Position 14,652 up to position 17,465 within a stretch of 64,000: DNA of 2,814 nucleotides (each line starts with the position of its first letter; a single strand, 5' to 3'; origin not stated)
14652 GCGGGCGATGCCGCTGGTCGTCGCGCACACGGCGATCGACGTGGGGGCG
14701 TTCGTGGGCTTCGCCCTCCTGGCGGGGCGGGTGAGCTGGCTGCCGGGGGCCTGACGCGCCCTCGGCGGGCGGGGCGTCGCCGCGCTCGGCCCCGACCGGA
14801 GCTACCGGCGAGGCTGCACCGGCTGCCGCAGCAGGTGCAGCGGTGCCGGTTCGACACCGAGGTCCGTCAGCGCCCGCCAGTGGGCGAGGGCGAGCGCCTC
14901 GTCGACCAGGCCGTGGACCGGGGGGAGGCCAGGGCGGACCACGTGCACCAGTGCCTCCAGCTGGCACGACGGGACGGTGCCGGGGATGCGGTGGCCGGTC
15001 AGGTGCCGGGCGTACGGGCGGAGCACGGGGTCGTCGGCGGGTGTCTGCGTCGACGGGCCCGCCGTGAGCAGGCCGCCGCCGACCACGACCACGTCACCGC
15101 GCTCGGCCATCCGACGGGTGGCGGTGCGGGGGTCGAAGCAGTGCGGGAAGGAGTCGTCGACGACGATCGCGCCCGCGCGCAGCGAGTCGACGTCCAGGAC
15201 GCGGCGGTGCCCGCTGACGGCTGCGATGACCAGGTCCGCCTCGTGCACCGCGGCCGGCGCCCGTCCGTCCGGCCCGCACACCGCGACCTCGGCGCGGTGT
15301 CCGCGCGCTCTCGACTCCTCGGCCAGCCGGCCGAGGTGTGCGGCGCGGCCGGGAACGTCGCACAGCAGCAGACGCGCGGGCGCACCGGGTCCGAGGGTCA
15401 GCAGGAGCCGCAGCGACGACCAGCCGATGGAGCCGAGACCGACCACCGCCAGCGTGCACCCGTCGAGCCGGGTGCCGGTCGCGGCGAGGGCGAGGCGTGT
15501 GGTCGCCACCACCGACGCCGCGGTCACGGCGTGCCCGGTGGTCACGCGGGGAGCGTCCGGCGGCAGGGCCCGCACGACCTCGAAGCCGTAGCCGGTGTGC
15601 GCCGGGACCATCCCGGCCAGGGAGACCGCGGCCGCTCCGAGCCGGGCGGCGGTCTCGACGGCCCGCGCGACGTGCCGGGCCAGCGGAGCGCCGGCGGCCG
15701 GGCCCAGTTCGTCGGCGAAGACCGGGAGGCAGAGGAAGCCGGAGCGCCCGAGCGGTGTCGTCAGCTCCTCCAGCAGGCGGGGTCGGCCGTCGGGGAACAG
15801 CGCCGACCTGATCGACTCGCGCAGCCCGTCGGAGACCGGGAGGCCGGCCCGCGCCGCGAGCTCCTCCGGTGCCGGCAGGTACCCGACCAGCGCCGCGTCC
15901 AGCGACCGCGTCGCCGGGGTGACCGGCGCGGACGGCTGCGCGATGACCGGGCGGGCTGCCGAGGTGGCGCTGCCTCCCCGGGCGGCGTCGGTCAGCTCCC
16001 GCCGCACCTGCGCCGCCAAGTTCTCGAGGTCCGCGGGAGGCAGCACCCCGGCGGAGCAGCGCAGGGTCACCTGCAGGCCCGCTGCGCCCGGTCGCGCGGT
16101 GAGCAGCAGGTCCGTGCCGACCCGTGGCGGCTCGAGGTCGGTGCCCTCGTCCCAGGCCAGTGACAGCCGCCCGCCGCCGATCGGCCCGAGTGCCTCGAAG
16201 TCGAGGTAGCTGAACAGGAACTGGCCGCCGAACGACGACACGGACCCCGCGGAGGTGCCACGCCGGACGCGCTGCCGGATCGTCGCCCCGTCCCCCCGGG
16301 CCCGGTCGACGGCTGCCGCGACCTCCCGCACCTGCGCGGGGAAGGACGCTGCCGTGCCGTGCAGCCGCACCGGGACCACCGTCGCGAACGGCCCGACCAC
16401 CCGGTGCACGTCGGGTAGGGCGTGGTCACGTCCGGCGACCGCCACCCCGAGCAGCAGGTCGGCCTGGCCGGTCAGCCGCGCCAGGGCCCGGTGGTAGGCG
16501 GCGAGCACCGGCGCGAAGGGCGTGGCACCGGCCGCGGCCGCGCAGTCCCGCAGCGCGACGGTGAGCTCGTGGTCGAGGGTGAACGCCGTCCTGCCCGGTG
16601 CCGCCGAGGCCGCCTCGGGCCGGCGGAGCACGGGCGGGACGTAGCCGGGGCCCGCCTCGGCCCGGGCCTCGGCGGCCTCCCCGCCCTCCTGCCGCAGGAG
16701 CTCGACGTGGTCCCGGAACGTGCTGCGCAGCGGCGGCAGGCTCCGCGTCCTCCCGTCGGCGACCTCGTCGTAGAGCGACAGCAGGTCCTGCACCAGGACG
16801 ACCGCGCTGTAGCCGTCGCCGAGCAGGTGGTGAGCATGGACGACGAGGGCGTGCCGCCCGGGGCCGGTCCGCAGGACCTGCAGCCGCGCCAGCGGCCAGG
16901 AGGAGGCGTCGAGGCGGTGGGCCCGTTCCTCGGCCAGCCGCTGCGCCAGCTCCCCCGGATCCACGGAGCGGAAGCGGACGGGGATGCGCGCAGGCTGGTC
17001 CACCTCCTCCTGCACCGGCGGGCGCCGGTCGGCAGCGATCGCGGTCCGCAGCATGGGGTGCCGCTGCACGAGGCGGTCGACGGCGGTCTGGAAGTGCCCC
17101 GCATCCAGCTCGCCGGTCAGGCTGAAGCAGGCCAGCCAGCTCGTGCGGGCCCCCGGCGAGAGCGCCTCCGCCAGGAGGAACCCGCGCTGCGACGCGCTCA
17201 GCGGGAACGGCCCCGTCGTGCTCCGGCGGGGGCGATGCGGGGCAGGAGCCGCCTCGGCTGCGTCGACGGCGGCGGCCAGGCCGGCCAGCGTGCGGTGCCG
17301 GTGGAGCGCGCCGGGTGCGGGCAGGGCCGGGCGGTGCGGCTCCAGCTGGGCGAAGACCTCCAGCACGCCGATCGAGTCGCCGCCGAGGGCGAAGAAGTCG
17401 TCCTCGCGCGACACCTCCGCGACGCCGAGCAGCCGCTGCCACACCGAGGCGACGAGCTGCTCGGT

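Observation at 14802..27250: Minimal two-gene biosynthetic locus: Sfp-type PPTase start-coupled to a single 3,937-aa FAAL-PKS-NRPS megasynthase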

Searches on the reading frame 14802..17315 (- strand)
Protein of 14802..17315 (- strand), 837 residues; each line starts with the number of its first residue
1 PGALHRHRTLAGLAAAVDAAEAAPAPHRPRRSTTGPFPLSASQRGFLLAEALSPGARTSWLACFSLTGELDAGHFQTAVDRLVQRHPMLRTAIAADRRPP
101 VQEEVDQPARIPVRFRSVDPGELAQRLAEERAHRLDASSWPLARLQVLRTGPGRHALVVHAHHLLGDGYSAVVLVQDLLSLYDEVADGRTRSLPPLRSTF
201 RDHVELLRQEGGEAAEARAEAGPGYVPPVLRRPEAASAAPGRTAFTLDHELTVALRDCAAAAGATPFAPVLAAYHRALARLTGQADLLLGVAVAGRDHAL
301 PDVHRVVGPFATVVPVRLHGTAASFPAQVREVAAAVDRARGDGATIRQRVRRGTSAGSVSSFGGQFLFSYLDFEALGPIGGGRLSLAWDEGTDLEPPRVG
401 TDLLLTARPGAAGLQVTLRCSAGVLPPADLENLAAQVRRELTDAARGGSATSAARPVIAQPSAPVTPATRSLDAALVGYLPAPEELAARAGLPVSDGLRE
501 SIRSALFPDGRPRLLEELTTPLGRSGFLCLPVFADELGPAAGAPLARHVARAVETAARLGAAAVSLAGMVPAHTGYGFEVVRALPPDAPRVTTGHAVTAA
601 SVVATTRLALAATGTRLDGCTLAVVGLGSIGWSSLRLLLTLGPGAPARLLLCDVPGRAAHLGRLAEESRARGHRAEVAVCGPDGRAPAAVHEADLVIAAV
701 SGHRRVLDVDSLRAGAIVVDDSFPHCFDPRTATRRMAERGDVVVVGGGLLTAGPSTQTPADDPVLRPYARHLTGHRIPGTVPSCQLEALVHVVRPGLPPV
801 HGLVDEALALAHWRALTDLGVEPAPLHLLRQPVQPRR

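Call 16: find_homologous_proteins(query=window:14802-17315:-, max_evalue=1e-10)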
Query window:14802-17315:- (837 aa): 62 proteins with E <= 1e-10 among 8000 candidates.
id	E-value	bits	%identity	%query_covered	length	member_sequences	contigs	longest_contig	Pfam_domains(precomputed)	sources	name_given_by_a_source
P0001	0.0e+0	1073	64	100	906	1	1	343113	PF00668.26,PF00550.32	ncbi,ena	-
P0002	0.0e+0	1056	63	100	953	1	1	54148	PF00668.26,PF00550.32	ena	-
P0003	4.8e-276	937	57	100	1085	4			PF00668.26,PF00550.32,PF13193.13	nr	nr:AMP-binding protein [Nocardioidaceae bacterium]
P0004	1.6e-209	717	51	95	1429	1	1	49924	PF00668.26,PF00550.32,PF00501.35,PF13193.13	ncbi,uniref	ncbi:hypothetical protein GCM10010517_65550 [Streptosporangium fragile]|uniref:Carrier domain-contai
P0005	1.5e-206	707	51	96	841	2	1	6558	PF00668.26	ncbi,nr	ncbi:MAG TPA: condensation domain-containing protein, partial [Streptomyces sp.]|nr:condensation dom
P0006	7.5e-201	688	51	95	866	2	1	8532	PF00668.26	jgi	jgi:predicted amino acid dehydrogenase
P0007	2.9e-194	666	47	99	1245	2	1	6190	PF00668.26,PF00550.32,PF00501.35,PF13193.13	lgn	-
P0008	7.4e-192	658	47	95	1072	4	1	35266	PF00668.26,PF00550.32,PF13193.13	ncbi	ncbi:hypothetical protein SBADM41S_06945 [Streptomyces badius]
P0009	1.8e-189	650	54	56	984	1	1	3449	PF00668.26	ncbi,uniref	ncbi:condensation domain-containing protein, partial [Streptomyces sp. MK37H]|uniref:condensation do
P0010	4.2e-189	649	48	100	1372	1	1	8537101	PF00668.26,PF00550.32,PF00501.35,PF13193.13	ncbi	ncbi:AMP-binding protein [Streptomyces sp. GD-15H]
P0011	1.5e-188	647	47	100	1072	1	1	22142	PF00668.26,PF00550.32,PF13193.13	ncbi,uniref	ncbi:condensation domain-containing protein, partial [Streptomyces sp. NPDC059517]|uniref:condensati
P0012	4.1e-181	623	48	96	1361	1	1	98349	PF00668.26,PF00550.32,PF00501.35,PF13193.13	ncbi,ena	-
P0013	7.0e-179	615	47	92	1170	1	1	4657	PF00668.26,PF00550.32,PF00501.35,PF13193.13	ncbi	ncbi:condensation domain-containing protein [Streptomyces umbrinus]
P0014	7.8e-179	615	49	95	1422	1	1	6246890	PF00668.26,PF00550.32,PF00501.35,PF13193.13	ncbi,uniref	ncbi:amino acid adenylation domain-containing protein [Micromonospora sp. SH-82]|uniref:amino acid a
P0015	4.2e-164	567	46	100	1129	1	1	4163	PF00668.26,PF00550.32,PF00501.35,PF13193.13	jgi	jgi:predicted amino acid dehydrogenase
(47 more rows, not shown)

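Call 17: find_encoding_contigs(protein=P0001, flank=10000, max_places=2)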
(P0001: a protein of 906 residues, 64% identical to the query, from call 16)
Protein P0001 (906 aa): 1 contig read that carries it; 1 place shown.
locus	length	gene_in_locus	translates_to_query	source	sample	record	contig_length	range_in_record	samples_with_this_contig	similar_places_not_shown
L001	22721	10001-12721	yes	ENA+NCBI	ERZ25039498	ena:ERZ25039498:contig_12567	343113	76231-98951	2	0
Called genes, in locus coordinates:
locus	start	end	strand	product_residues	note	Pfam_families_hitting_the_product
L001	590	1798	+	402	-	PF00501:AMP-binding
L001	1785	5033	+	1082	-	-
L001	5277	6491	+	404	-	PF22953:SpnB_Rossmann (weak), PF00106:adh_short (weak), PF08659:KR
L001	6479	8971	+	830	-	PF00550:PP-binding, PF00668:Condensation, PF00501:AMP-binding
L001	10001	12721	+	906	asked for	PF00550:PP-binding, PF00668:Condensation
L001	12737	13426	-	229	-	PF14344:DUF4397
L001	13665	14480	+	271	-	-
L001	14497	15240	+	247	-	-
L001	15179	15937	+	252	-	PF04203:Sortase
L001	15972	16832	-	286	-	PF02424:ApbE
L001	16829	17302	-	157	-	PF04205:FMN_bind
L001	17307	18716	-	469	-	PF01794:Ferric_reduct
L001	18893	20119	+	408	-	PF04337:DUF480, PF13489:Methyltransf_23, PF08241:Methyltransf_11, PF08242:Methyltransf_12, PF13649:Methyltransf_25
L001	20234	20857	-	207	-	PF00583:Acetyltransf_1, PF13508:Acetyltransf_7 (faint)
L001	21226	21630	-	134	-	PF01850:PIN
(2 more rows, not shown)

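Call 18: find_encoding_contigs(protein=P0010, flank=10000, max_places=2)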
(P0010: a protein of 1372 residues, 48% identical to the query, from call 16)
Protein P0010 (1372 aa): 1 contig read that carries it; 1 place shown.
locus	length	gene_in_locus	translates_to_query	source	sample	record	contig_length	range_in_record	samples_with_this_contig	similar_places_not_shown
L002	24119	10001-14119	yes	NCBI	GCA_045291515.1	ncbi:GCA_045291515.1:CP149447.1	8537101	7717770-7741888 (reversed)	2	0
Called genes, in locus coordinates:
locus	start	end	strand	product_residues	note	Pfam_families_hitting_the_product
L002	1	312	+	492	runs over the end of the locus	PF04107:GCS2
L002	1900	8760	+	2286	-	PF00501:AMP-binding, PF00550:PP-binding, PF00109:ketoacyl-synt, PF02801:Ketoacyl-synt_C, PF16197:KAsynt_C_assoc, PF22621:CurL-like_PKS_C, PF00698:Acyl_transf_1, PF00106:adh_short, +4 more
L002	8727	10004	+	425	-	PF00668:Condensation, PF00501:AMP-binding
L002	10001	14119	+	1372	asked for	PF00501:AMP-binding, PF13193:AMP-binding_C, PF00550:PP-binding, PF00668:Condensation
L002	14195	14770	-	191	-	PF05099:TerB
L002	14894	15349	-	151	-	-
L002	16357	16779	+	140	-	PF03994:DUF350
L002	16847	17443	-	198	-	-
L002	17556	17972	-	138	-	-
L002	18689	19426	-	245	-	PF00067:p450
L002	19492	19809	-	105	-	-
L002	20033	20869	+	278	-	PF12740:PETase (faint), PF00561:Abhydrolase_1, PF12146:Hydrolase_4, PF12697:Abhydrolase_6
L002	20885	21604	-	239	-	PF12840:HTH_20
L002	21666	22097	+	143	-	-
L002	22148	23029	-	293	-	PF00781:DAGK_cat, PF19279:YegS_C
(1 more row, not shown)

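Call 24: find_related_loci(query=A1, collection=genome_contigs, flank=10000)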
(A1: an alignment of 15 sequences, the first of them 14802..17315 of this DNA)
Query A1 (837 aa) in genome_contigs; peptide patterns used: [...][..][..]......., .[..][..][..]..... (x = any residue, [..] = any of these).
479 stretches matched a pattern; 338 encode a relative of the query (tblastn E <= 1e-3); the best 80 are kept; 80 distinct loci.
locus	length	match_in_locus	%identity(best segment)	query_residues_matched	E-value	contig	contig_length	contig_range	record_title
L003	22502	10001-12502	72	1-835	0e+0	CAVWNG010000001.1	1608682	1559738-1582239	MAG: uncultured Actinomycetota bacterium isolate MFD01275.bin.2.65 genome assembly, contig: contig_10288, whole genome s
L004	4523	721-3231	57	1-836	0e+0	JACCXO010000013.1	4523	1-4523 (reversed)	MAG: Nocardioidaceae bacterium isolate MGR_bin180 SD2897-2912_k127_942291, whole genome shotgun sequence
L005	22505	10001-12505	56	1-836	0e+0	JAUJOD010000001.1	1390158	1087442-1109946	MAG: Nocardioidaceae bacterium isolate YX2bin9 opera_contig_2, whole genome shotgun sequence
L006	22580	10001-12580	52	1-833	0e+0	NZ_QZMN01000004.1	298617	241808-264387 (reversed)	Ornithinimicrobium cerasi strain CPCC 203383 Scaffold4, whole genome shotgun sequence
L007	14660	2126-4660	49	1-835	0e+0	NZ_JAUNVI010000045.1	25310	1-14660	MAG: Ornithinimicrobium sp. isolate S7A_St_24 NODE_733_length_25310_cov_20.808790, whole genome shotgun sequence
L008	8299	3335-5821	48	1-835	0e+0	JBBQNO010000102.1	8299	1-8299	MAG: Actinomycetales bacterium isolate Co_metawrap_278 Cmw_278_k141_6574301_length_8299_cov_19.0000, whole genome shotgu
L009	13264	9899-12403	47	1-829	0e+0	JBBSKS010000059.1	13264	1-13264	MAG: Actinomycetales bacterium isolate metawrap_LS4_21 metawrap_LS4_21_K_141735_L_13264_cov_34.8265, whole genome shotgu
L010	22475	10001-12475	51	1-833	0e+0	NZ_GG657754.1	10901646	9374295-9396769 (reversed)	Streptomyces himastatinicus ATCC 53653 supercont1.1, whole genome shotgun sequence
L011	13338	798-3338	49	1-836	0e+0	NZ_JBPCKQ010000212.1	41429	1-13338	MAG: Ornithinimicrobium sp. isolate TH_ant_mag_56 S1Ck127_6645987_flag_1_multi_12.0000_len_41429, whole genome shotgun s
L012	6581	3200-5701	48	1-835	0e+0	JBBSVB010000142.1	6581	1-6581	MAG: Actinomycetales bacterium isolate SVL2_sbin.62 SVL2_sbin.62_k141_616916_length_6581_cov_8.0000, whole genome shotgu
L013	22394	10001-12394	51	37-835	0e+0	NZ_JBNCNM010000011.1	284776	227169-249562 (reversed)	Streptomyces sp. DT190 NODE_11_length_284776_cov_28.495207, whole genome shotgun sequence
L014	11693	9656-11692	54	1-676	0e+0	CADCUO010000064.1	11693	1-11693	MAG: uncultured Propionibacteriaceae bacterium isolate AVDCRST_MAG75 genome assembly, contig: k137_190218, whole genome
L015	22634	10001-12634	49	1-833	0e+0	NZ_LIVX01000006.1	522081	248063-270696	Streptomyces sp. CB02261 scaffold6, whole genome shotgun sequence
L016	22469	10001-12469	51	1-829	0e+0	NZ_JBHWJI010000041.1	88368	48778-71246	Streptomyces sp. NPDC059850 NPDC059850_T46_B8.ctg-0041, whole genome shotgun sequence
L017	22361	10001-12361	51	36-829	0e+0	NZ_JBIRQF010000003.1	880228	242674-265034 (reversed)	Streptomyces sp. NPDC021115 NPDC021115_153_C2.ctg-0003, whole genome shotgun sequence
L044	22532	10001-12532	50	1-829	0e+0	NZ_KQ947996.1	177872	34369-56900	Streptomyces curacoi strain DSM 40107 PRJNA299217_s013, whole genome shotgun sequence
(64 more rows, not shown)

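Call 46: predict_structure(alignment_id=A1)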
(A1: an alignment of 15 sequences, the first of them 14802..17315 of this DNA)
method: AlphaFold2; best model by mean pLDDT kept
length: 837 residues; sequences in the alignment: 15
mean_pLDDT: 76.5   pTM: 0.50
mean pLDDT of the five models: 76.5, 75.7, 75.5, 73.7, 73.2
residues with pLDDT >= 90: 252; 70-90: 344; 50-70: 129; < 50: 112
segments of 3 or more residues with pLDDT < 50: 1-13, 21-32, 167-169, 210-224, 233-237, 296-311, 342-363, 448-469
pLDDT, mean of each block of 10 residues (from residue 1): 33 51 36 63 66 62 86 91 78 75 74 88 87 78 89 89 61 77 85 55 59 37 52 56 89 88 85 90 74 53 38 67 79 79 45 36 65 63 73 52 82 86 80 91 72 29 33 93 83 75 75 89 94 81 84 93 91 86 87 94 95 91 92 93 86 85 90 89 88 95 82 95 84 91 92 88 70 77 95 92 87 96 89 76
secondary structure, 60 per line:
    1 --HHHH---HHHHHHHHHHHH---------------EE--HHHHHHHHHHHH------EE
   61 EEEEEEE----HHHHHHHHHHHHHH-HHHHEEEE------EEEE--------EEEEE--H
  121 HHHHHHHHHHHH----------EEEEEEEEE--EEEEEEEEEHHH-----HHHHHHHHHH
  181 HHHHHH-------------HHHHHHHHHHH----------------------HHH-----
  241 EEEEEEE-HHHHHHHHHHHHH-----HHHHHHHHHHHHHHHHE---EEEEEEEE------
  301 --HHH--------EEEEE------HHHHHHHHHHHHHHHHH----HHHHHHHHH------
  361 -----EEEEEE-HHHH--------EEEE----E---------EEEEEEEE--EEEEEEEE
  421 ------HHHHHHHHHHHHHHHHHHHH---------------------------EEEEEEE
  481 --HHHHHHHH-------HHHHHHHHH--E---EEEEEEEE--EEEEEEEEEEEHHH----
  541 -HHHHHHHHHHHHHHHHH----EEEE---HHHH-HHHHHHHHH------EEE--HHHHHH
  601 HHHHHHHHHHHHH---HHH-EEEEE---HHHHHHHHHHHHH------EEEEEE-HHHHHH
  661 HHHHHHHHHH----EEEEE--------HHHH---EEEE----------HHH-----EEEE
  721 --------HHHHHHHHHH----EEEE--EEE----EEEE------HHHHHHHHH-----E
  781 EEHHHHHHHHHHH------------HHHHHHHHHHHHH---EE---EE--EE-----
elements in order (helices of 4 or more, strands of 3 or more residues): H3-6 H10-21 H41-52 E59-67 H72-85 H87-90 E91-94 E101-104 E113-117 H120-132 E143-151 E154-162 H171-186 H200-210 E241-247 H249-261 H267-282 E287-294 E314-318 H325-341 H346-354 E366-371 H373-376 E385-388 E403-410 E413-420 H427-446 E474-480 H483-490 H498-506 E513-520 E523-533 H542-558 E563-566 H570-573 H575-583 E590-592 H595-613 E621-625 H629-641 E648-653 H655-670 E675-679 H688-691 E695-698 E717-720 H729-738 E743-746 E749-751 E756-759 H766-774 E780-782 H783-793 H806-818

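Call 48: fold_search(model_id=the predicted structure, library=pdb)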
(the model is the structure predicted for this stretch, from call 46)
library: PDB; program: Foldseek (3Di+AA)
matches with E <= 10: 1479; with E <= 0.001: 413
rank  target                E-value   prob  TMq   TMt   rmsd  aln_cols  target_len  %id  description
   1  9e4s_A                8.0e-31  1.00  0.39  0.77   2.4       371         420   26  TAD from Carmabin Biosynthetic Pathway - Crystal Form 1 (released 2025-02-26)
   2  9e50_B                5.4e-30  1.00  0.38  0.82   2.2       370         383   27  TAD from Carmabin Biosynthetic Pathway in complex with NAD - Crystal Form 2 (released 2025-02-26)
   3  9e4s_B                6.1e-30  1.00  0.40  0.81   2.4       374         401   26  TAD from Carmabin Biosynthetic Pathway - Crystal Form 1 (released 2025-02-26)
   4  9e56_B                7.6e-30  1.00  0.39  0.83   2.4       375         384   26  TAD from Carmabin Biosynthetic Pathway with Disulfide between Cys2238 and Dephosphocoenzyme A - Crystal Form 2 (released 2025-02-26)
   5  9e50_A                8.5e-30  1.00  0.40  0.83   2.4       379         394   26  TAD from Carmabin Biosynthetic Pathway in complex with NAD - Crystal Form 2 (released 2025-02-26)
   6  9e4u_A                3.7e-29  1.00  0.39  0.77   2.4       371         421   26  TAD from Carmabin Biosynthetic Pathway in complex with NADH - Crystal Form 1 (released 2025-02-26)
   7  9e56_A                4.1e-29  1.00  0.40  0.84   2.1       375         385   26  TAD from Carmabin Biosynthetic Pathway with Disulfide between Cys2238 and Dephosphocoenzyme A - Crystal Form 2 (released 2025-02-26)
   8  9e4u_B                5.5e-29  1.00  0.39  0.80   2.3       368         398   27  TAD from Carmabin Biosynthetic Pathway in complex with NADH - Crystal Form 1 (released 2025-02-26)
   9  9e4x_A                5.2e-28  1.00  0.38  0.81   2.7       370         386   26  TAD from Carmabin Biosynthetic Pathway - Crystal Form 2 (released 2025-02-26)
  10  9e4x_B                1.4e-27  1.00  0.38  0.80   3.0       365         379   26  TAD from Carmabin Biosynthetic Pathway - Crystal Form 2 (released 2025-02-26)
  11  6p1j_A                1.7e-25  1.00  0.43  0.38  17.2       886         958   17  The structure of condensation and adenylation domains of teixobactin-producing nonribosomal peptide synthetase Txo2 se (released 2019-05-29)
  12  9up2_A                1.9e-24  1.00  0.40  0.23  18.7       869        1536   16  PvdL-E2-C3-A3-PCP3 in complex with MLP (NRPS cross-module) (released 2026-04-01)
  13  6p1j_B                2.7e-24  1.00  0.42  0.38  15.7       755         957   18  The structure of condensation and adenylation domains of teixobactin-producing nonribosomal peptide synthetase Txo2 se (released 2019-05-29)
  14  9lcp_A                3.0e-24  1.00  0.37  0.25  19.0       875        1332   16  PvdL-E2-C3-A3 in complex with MLP (NRPS cross-module) (released 2026-01-07)
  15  9lcq_A                3.6e-24  1.00  0.37  0.25  19.9       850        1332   14  PvdL-E2-C3-A3(R3393A) in complex with MLP (NRPS cross-module) (released 2026-01-07)
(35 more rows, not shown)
